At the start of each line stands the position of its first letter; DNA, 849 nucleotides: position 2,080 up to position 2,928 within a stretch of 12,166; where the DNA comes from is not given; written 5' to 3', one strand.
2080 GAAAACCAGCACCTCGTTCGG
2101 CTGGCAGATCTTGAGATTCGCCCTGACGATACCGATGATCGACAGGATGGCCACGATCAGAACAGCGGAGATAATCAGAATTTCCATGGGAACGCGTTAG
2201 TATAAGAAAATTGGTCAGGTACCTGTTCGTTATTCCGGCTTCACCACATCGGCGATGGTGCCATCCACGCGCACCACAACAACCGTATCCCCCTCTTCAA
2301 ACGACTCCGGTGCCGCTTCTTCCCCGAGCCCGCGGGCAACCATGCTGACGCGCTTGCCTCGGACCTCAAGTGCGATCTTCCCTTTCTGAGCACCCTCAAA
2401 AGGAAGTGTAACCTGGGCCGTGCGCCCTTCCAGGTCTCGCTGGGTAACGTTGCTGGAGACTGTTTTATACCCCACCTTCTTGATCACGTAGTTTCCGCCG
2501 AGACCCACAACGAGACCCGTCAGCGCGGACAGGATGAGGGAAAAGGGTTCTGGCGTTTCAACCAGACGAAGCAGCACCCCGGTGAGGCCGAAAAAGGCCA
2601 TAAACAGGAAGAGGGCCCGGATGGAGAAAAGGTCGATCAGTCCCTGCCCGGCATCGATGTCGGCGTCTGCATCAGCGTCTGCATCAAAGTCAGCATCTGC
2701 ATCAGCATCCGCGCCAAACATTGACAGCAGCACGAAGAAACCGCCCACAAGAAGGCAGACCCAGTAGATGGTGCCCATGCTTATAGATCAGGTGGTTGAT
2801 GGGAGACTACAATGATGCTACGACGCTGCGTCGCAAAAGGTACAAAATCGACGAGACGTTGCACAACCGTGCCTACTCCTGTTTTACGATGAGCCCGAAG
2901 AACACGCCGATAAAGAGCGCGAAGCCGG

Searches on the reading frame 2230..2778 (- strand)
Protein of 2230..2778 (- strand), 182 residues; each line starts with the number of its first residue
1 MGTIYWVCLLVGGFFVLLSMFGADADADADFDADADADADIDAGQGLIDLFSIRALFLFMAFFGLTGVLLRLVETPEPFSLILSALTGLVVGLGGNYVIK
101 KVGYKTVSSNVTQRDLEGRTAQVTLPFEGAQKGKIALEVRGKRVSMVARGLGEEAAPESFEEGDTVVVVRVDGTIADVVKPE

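Call 7: search_protein_families(library=pfam, proteins=[window:2230-2778:-], max_evalue=1)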
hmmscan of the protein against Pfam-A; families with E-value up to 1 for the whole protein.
window:2230-2778:- (182 aa): 3 families
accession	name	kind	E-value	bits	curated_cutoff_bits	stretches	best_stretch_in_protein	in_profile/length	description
PF01957.25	NfeD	-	0.00024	21.7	29.1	1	115-180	3-57/57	NfeD-like C-terminal, partner-binding domain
PF14110.11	DUF4282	-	0.076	14.1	27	1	3-63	15-63/86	Domain of unknown function (DUF4282)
PF24313.1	Paratox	-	0.13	12.4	27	1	159-181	14-36/59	Paratox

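Call 8: search_protein_families(library=ncbifam, proteins=[window:2230-2778:-], max_evalue=1)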
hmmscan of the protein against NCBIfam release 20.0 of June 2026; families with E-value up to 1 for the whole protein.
window:2230-2778:- (182 aa): 3 families
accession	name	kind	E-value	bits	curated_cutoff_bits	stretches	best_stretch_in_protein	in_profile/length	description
NF010225.0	PRK13681.1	equivalog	0.032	14.3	57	1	55-70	10-25/35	protein YohO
NF012181.0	MSCRAMM_SdrD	exception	0.49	7.7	2500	1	24-42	1301-1319/1379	MSCRAMM family adhesin SdrD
NF000535.3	MSCRAMM_SdrC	exception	0.74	7.7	1700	1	24-42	885-903/963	MSCRAMM family adhesin SdrC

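Call 10: search_protein_families(library=padloc, proteins=[window:2230-2778:-], max_evalue=1)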
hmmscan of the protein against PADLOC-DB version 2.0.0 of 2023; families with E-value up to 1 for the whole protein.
window:2230-2778:- (182 aa): 0 families
